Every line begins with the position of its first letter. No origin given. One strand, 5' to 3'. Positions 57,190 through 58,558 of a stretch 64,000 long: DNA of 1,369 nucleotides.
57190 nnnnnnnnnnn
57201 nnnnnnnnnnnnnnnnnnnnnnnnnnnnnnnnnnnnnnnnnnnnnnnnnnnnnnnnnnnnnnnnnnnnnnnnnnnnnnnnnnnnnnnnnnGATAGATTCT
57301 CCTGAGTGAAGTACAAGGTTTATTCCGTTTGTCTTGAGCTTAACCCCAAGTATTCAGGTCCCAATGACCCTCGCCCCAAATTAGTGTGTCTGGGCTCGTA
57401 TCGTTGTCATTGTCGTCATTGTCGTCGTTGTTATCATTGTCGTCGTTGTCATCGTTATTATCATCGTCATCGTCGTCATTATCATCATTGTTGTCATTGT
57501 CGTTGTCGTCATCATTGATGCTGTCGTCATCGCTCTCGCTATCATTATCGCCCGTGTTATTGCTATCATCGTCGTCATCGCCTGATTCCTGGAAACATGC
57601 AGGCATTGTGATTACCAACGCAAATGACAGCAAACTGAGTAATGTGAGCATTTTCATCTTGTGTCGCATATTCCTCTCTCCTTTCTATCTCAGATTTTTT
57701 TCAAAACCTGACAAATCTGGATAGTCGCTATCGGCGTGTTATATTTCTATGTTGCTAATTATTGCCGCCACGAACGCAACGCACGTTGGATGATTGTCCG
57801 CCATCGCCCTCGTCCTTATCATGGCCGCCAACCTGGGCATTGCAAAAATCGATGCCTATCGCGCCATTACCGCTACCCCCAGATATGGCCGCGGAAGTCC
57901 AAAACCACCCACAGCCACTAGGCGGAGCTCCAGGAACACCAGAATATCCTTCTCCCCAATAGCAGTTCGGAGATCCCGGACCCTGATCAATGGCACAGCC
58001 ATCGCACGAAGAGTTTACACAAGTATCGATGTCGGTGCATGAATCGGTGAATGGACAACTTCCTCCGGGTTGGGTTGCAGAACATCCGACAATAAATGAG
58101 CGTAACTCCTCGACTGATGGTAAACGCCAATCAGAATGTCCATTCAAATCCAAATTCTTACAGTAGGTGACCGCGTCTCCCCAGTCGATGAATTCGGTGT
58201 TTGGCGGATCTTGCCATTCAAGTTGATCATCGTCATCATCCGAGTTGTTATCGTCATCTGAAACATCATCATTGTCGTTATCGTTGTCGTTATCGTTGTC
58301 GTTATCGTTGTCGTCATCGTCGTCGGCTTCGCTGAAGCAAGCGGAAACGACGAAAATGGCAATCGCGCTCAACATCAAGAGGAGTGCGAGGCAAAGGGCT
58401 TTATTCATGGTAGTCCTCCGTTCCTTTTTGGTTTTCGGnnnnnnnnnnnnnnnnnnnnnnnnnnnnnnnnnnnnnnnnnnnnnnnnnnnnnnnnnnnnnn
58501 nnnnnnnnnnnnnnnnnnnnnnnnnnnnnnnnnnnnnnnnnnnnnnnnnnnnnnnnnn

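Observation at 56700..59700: Low-GC island encoding Asp/Asn-repeat lipoproteins, one with a DUF1566-like domain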

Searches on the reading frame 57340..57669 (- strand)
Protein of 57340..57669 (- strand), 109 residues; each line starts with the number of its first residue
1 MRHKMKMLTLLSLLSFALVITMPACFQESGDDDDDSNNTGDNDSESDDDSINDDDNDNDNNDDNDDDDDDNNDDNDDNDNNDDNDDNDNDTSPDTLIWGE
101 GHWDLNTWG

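Call 5: search_protein_families(library=pfam, proteins=[window:57340-57669:-], max_evalue=0.1)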
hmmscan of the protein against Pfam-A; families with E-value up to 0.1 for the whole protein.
window:57340-57669:- (109 aa): 2 families
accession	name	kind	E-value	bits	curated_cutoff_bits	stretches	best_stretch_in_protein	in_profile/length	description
PF22251.1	PFF1_TM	-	0.0052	16.8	32.3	1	13-89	103-194/300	Vacuolar membrane protease, transmembrane domain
PF13965.12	SID-1_RNA_chan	-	0.051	12.5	28.7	1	7-69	120-187/594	dsRNA-gated channel SID-1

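Call 45: search_protein_families(library=ncbifam, proteins=[window:57340-57669:-], max_evalue=0.01)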
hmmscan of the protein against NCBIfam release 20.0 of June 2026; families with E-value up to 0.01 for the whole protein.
window:57340-57669:- (109 aa): 1 family
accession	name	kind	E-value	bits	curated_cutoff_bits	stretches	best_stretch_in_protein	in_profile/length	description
NF033598.2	elast_bind_EbpS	equivalog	0.0014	17.7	300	1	8-91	306-390/498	elastin-binding protein EbpS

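Call 96: search_protein_families(library=padloc, proteins=[window:57340-57669:-], max_evalue=0.001)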
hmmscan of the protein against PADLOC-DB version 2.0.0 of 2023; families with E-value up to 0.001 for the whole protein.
window:57340-57669:- (109 aa): 0 families

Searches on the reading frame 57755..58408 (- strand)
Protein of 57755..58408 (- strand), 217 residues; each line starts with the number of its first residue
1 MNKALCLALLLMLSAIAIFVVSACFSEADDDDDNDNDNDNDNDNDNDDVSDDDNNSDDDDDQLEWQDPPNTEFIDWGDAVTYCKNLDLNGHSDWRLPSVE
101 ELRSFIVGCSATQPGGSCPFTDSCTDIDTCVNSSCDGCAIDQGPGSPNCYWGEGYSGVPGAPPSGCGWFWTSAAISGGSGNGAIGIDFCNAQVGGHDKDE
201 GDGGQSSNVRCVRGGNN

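Call 5: search_protein_families(library=pfam, proteins=[window:57755-58408:-], max_evalue=0.1)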
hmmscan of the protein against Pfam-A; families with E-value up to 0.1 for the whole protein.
window:57755-58408:- (217 aa): 3 families
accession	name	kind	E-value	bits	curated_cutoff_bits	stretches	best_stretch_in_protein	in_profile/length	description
PF07603.17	Lcl_C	-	6.2e-14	52.7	34.9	1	58-213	5-117/117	Lcl C-terminal domain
PF14851.11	FAM176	-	0.023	15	31.5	1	5-62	30-85/152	FAM176 family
PF15345.11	TMEM51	-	0.034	14.4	25.5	1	2-115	58-169/237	Transmembrane protein 51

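Call 8: find_encoding_contigs(protein=window:57755-58408:-, flank=10000, max_places=10)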
Protein window:57755-58408:- (217 aa): no gene with exactly this product is on record in the collection.

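Call 9: find_homologous_proteins(query=window:57755-58408:-)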
Query window:57755-58408:- (217 aa): 23 proteins with E <= 0.001 among 8000 candidates.
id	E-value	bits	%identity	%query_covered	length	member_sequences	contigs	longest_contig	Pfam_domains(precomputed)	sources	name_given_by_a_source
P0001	5.8e-131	453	91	100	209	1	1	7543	PF07603.18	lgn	-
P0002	1.7e-26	111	36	70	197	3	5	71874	PF07603.18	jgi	jgi:hypothetical protein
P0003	4.8e-26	110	37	78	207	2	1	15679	PF07603.18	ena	-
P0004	9.3e-25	105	43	63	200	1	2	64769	PF07603.18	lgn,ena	-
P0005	1.5e-23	101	45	41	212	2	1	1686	PF07603.18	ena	-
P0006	6.6e-23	99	47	43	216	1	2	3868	PF07603.18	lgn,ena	-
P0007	3.6e-21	94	34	95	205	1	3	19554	PF07603.18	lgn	-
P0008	5.4e-20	90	38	94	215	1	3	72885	PF07603.18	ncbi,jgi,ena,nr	ncbi:MAG: DUF1566 domain-containing protein [Candidatus Lernaella stagnicola]|nr:DUF1566 domain-cont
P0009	5.9e-20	90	40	72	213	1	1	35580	PF07603.18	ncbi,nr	ncbi:MAG: DUF1566 domain-containing protein [Deltaproteobacteria bacterium]|nr:DUF1566 domain-contai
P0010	9.3e-20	89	38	72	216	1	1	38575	PF07603.18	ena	-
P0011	2.0e-19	88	35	78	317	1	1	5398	PF07603.18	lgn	-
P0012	4.7e-19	87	35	97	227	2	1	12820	PF07603.18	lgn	-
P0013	2.2e-18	85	36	70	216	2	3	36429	PF07603.18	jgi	-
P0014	4.1e-18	84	42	46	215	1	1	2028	PF07603.18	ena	-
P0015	1.1e-17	82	38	65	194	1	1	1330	PF07603.18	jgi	jgi:hypothetical protein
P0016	1.1e-16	79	40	63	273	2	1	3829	PF07603.18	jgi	-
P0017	7.4e-14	70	35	84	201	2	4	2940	PF07603.18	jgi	jgi:hypothetical protein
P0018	9.5e-14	69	41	38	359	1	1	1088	PF07603.18,PF05689.19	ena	-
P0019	5.8e-10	57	39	28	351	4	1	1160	PF07603.18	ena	-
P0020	4.2e-9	54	38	65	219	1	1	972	PF07603.18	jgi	-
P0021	9.9e-9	53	-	-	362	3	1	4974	PF07603.18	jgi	-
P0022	2.0e-8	52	29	73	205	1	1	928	PF07603.18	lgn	-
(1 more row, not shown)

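Call 10: find_encoding_contigs(protein=P0001, flank=10000, max_places=5)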
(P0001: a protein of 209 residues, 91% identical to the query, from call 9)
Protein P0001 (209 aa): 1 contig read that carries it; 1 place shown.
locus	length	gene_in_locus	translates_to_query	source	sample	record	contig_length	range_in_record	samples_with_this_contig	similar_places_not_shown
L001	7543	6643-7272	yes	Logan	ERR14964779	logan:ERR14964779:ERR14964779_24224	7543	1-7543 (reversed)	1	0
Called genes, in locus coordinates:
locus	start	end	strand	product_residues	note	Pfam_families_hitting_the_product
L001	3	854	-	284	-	?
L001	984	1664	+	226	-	PF00753:Lactamase_B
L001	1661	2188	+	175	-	PF25084:LbH_EIF2B, PF25087:GMPPB_C (weak), PF00132:Hexapep, PF14602:Hexapep_2 (weak), PF00132:Hexapep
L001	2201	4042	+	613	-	PF16697:Yop-YscD_cpl, PF00498:FHA, PF01590:GAF, PF13185:GAF_2, PF00158:Sigma54_activat, PF14532:Sigma54_activ_2, PF07728:AAA_5, PF25601:AAA_lid_14, +1 more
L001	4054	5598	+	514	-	PF00069:Pkinase, PF07714:PK_Tyr_Ser-Thr, PF01636:APH (faint)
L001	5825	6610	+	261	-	-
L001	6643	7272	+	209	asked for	PF07603:Lcl_C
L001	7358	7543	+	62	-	?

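Call 18: find_encoding_contigs(protein=P0008, flank=8000, max_places=3)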
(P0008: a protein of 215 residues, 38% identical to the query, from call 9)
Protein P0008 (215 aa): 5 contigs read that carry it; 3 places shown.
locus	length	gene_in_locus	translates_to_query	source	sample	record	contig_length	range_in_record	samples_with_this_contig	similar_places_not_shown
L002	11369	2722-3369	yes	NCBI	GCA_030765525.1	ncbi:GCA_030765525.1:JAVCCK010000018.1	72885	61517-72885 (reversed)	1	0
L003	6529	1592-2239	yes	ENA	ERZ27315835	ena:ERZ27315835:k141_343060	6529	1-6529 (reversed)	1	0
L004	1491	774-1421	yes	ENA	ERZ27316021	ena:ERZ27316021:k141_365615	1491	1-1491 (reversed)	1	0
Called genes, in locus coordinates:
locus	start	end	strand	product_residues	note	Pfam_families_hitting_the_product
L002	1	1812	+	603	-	?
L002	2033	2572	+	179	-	PF12728:HTH_17, PF07238:PilZ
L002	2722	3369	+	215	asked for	PF07603:Lcl_C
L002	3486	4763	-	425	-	PF17210:SdrD_B (faint)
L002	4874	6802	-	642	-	PF16177:ACAS_N, PF00501:AMP-binding, PF13193:AMP-binding_C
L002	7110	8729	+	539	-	-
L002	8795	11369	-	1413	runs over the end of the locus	PF08126:Propeptide_C25, PF01364:Peptidase_C25, PF03785:Peptidase_C25_C (weak), PF00801:PKD, PF18911:PKD_4, PF00801:PKD (weak), PF18911:PKD_4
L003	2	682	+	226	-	?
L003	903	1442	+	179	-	PF12728:HTH_17, PF07238:PilZ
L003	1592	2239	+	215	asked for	PF07603:Lcl_C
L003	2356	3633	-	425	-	PF17210:SdrD_B (faint)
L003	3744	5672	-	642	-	PF16177:ACAS_N, PF00501:AMP-binding, PF13193:AMP-binding_C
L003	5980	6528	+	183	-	?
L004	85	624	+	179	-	PF12728:HTH_17, PF07238:PilZ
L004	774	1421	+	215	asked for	PF07603:Lcl_C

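Call 19: find_encoding_contigs(protein=P0002, flank=8000, max_places=3)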
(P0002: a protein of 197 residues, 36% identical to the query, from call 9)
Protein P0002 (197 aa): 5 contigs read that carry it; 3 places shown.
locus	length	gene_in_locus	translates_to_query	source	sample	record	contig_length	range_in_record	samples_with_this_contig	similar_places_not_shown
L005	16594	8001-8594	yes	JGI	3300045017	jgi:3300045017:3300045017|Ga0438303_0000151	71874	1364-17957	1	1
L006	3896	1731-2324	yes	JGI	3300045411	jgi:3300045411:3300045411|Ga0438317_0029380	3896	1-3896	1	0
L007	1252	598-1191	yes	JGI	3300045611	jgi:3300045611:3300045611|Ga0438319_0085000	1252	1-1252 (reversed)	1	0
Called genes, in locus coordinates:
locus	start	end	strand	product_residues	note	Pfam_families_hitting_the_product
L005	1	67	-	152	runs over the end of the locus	-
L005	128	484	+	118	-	-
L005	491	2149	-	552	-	PF13180:PDZ_2, PF17820:PDZ_6 (weak), PF03572:Peptidase_S41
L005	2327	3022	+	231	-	PF00753:Lactamase_B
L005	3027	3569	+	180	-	PF25087:GMPPB_C (faint), PF25084:LbH_EIF2B (weak), PF00132:Hexapep, PF14602:Hexapep_2 (weak)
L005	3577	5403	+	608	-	PF16697:Yop-YscD_cpl, PF00498:FHA, PF01590:GAF, PF13185:GAF_2, PF00158:Sigma54_activat, PF14532:Sigma54_activ_2, PF25601:AAA_lid_14, PF02954:HTH_8, +2 more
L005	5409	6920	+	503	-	PF00069:Pkinase, PF07714:PK_Tyr_Ser-Thr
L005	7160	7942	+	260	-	PF07719:TPR_2 (faint), PF13432:TPR_16 (weak)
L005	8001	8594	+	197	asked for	PF07603:Lcl_C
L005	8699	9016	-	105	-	-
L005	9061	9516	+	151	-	-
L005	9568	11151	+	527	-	PF07690:MFS_1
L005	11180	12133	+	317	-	-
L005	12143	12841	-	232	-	PF13353:Fer4_12, PF04055:Radical_SAM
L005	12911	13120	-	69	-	PF13597:NRDD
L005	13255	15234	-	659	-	PF03477:ATP-cone, PF13597:NRDD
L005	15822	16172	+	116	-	PF13828:DUF4190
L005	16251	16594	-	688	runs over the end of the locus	PF02092:tRNA_synt_2f, PF05746:DALR_1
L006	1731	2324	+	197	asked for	PF07603:Lcl_C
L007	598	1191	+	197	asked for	PF07603:Lcl_C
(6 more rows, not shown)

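Call 31: find_encoding_contigs(protein=P0009, flank=8000, max_places=2)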
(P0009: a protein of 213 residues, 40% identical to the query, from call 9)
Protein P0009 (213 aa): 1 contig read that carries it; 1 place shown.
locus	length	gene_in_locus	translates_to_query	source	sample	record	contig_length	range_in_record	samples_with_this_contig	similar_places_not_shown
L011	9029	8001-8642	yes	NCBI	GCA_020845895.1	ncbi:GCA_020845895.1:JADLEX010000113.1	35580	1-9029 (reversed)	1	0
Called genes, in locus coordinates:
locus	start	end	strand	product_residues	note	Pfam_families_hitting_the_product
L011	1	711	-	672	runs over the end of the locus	PF03717:PBP_dimer, PF00905:Transpeptidase, PF03793:PASTA (weak)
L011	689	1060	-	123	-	-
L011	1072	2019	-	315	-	PF01795:Methyltransf_5, PF13649:Methyltransf_25 (faint)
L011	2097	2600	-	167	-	PF02381:MraZ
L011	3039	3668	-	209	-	PF00215:OMPdecase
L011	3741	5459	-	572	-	PF00587:tRNA-synt_2b, PF04073:tRNA_edit, PF03129:HGTP_anticodon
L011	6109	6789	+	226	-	-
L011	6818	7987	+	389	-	-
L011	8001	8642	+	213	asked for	PF07603:Lcl_C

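Call 32: find_encoding_contigs(protein=P0004, flank=8000, max_places=2)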
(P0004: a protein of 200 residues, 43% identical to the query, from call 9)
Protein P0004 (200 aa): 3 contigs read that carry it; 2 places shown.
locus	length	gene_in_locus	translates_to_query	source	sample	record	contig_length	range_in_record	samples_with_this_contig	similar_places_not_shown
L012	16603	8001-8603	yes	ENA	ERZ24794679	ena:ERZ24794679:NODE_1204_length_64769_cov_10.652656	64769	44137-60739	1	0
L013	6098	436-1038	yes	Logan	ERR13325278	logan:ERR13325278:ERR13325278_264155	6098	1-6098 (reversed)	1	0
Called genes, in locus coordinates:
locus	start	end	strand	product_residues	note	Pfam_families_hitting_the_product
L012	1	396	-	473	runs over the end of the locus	PF02310:B12-binding, PF04055:Radical_SAM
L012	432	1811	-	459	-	PF04055:Radical_SAM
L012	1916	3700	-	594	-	-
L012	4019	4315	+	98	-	-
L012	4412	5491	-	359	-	PF14249:Tocopherol_cycl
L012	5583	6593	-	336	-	PF01207:Dus, PF01180:DHO_dh (faint)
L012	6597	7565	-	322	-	PF00586:AIRS, PF02769:AIRS_C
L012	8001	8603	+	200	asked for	PF07603:Lcl_C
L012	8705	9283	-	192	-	PF00156:Pribosyltran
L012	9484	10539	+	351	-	PF00092:VWA, PF13519:VWA_2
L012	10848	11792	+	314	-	PF00551:Formyl_trans_N, PF02911:Formyl_trans_C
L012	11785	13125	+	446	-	PF01029:NusB, PF22458:RsmF-B_ferredox, PF01209:Ubie_methyltran, PF01728:FtsJ (weak), PF01189:Methyltr_RsmB-F, PF13847:Methyltransf_31, PF13649:Methyltransf_25 (weak)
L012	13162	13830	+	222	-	PF00834:Ribul_P_3_epim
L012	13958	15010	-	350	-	PF14659:Phage_int_SAM_3 (weak), PF00589:Phage_integrase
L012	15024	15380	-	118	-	PF12728:HTH_17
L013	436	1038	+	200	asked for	PF07603:Lcl_C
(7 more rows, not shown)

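Call 45: search_protein_families(library=ncbifam, proteins=[window:57755-58408:-], max_evalue=0.01)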
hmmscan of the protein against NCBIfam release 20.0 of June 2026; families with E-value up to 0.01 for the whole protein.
window:57755-58408:- (217 aa): 2 families
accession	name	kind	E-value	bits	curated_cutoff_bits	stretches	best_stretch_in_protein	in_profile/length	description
NF033598.2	elast_bind_EbpS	equivalog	7.2e-06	25.2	300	1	7-61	312-370/498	elastin-binding protein EbpS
NF047850.1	Lsa25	exception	0.0045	16.8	260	0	79-107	118-146/207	surface adhesin Lsa25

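Call 46: search_solved_structures(query=window:57755-58408:-, max_evalue=1, show_alignments=2)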
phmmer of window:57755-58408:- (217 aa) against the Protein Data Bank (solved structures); distinct sequences matched with E-value up to 1: 0.

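Call 53: predict_structure(alignment_id=A4)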
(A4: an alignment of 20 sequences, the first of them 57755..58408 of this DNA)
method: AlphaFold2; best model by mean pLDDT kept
length: 217 residues; sequences in the alignment: 20
mean_pLDDT: 80.2   pTM: 0.66
mean pLDDT of the five models: 80.2, 80.1, 79.8, 79.4, 78.5
residues with pLDDT >= 90: 93; 70-90: 60; 50-70: 54; < 50: 10
segments of 3 or more residues with pLDDT < 50: 54-56
pLDDT, mean of each block of 10 residues (from residue 1): 80 75 54 53 56 52 85 92 95 95 95 95 87 95 89 74 75 80 92 88 77 79
secondary structure, 60 per line:
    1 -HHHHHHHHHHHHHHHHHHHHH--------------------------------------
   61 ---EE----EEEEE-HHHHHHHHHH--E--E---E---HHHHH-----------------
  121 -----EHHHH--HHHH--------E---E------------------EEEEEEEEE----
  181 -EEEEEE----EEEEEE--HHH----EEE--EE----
elements in order: H2-22 E70-74 H76-85 H99-103 H127-130 H133-136 E168-176 E182-187 E192-197 E207-209

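Call 58: fold_search(model_id=the predicted structure, library=pdb)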
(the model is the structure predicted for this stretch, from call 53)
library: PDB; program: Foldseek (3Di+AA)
matches with E <= 10: 68; with E <= 0.001: 0
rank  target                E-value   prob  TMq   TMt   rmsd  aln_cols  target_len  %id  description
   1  1c3a_B                2.1e-01  0.82  0.33  0.54   6.9       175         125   11  CRYSTAL STRUCTURE OF FLAVOCETIN-A FROM THE HABU SNAKE VENOM, A NOVEL CYCLIC TETRAMER OF C-TYPE LECTIN-LIKE HETERODIMER (released 2000-03-06)
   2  1v4l_B                4.5e-01  0.66  0.33  0.54   6.7       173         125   12  Crystal structure of a platelet agglutination factor isolated from the venom of Taiwan habu (Trimeresurus mucrosquamat (released 2003-12-02)
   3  1iod_B                4.5e-01  0.33  0.28  0.46  14.5       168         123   10  CRYSTAL STRUCTURE OF THE COMPLEX BETWEEN THE COAGULATION FACTOR X BINDING PROTEIN FROM SNAKE VENOM AND THE GLA DOMAIN  (released 2001-06-27)
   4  1ixx_B                5.4e-01  0.28  0.27  0.45  12.6       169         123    9  CRYSTAL STRUCTURE OF COAGULATION FACTORS IX/X-BINDING PROTEIN (IX/X-BP) FROM VENOM OF HABU SNAKE WITH A HETERODIMER OF (released 1998-05-06)
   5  3bx4_B                6.1e-01  0.21  0.26  0.44  12.3       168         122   12  Crystal structure of the snake venom toxin aggretin (released 2008-08-26)
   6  6inn_B                7.9e-01  0.04  0.18  0.08  20.0       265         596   10  Crystal structure of the CysR-CTLD3 fragment of human MR at acidic pH (pH 5.6) (released 2019-09-18)
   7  1uos_B                1.2e+00  0.30  0.30  0.51   8.2       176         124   10  The Crystal Structure of the Snake Venom Toxin Convulxin (released 2003-10-14)
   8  1ypq_B                1.4e+00  0.12  0.23  0.35   9.8       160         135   11  Human Oxidized Low Density Lipoprotein Receptor LOX-1 Dioxane Complex (released 2005-02-08)
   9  6inn_D                1.5e+00  0.08  0.17  0.07   9.9       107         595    9  Crystal structure of the CysR-CTLD3 fragment of human MR at acidic pH (pH 5.6) (released 2019-09-18)
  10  1jwi_B                1.7e+00  0.13  0.27  0.45  16.5       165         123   10  Crystal Structure of Bitiscetin, a von Willeband Factor-dependent Platelet Aggregation Inducer. (released 2001-11-28)
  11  5ao5_B                2.7e+00  0.09  0.14  0.07   3.6        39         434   15  Endo180 D1-4, monoclinic form (released 2015-10-28)
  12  5ew6_A                3.1e+00  0.08  0.13  0.06   2.2        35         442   14  Structure of ligand binding region of uPARAP at pH 7.4 without calcium (released 2016-08-10)
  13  8pkv_A                3.1e+00  0.01  0.10  0.08  11.1        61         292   11  Kelch domain of KEAP1 in complex with a ortho-dimethylbenzene linked cyclic peptide 4 (ortho-WRCDPETGEC). (released 2023-11-15)
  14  2e3x_C                3.8e+00  0.08  0.25  0.43  12.4       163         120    7  Crystal structure of Russell's viper venom metalloproteinase (released 2007-12-11)
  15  8hbc_A                3.8e+00  0.07  0.14  0.06   5.5        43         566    9  Crystal structure of the CysR-CTLD3 fragment of human DEC205 (released 2023-11-01)
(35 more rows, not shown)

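Call 96: search_protein_families(library=padloc, proteins=[window:57755-58408:-], max_evalue=0.001)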
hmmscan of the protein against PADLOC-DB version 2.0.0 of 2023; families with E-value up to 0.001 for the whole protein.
window:57755-58408:- (217 aa): 0 families

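Call 98: find_related_loci(query=A4, collection=viral_contigs, flank=6000)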
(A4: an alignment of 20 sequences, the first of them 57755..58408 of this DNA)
Query A4 (217 aa) in viral_contigs; peptide patterns used: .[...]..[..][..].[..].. (x = any residue, [..] = any of these).
30 stretches matched a pattern; 16 encode a relative of the query (tblastn E <= 1e-3); 16 distinct loci.
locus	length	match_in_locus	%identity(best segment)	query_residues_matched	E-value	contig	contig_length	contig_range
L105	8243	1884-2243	32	63-184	2e-17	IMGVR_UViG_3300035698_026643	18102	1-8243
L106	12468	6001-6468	30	26-177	5e-13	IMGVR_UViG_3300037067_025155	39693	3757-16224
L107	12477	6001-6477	28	21-213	2e-12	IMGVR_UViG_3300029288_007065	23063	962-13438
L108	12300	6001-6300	37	58-157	4e-11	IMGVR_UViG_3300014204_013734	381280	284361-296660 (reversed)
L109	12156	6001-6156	42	74-132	4e-10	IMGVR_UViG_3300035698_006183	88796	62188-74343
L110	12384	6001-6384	26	43-213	2e-9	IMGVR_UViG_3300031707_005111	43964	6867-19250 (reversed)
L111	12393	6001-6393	27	43-216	9e-9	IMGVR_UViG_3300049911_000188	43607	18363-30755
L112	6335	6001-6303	31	49-143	1e-8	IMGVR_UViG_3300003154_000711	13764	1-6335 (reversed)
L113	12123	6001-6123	44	66-106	1e-6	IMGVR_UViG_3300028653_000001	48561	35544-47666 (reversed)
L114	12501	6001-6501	41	65-104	2e-5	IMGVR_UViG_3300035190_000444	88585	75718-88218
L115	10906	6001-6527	53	72-105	4e-6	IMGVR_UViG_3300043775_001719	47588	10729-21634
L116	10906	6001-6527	53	72-105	4e-6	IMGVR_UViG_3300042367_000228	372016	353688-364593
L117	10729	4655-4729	56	78-102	1e-4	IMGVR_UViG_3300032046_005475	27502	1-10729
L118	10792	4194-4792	35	58-215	2e-4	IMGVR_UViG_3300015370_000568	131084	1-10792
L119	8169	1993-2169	34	53-106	2e-4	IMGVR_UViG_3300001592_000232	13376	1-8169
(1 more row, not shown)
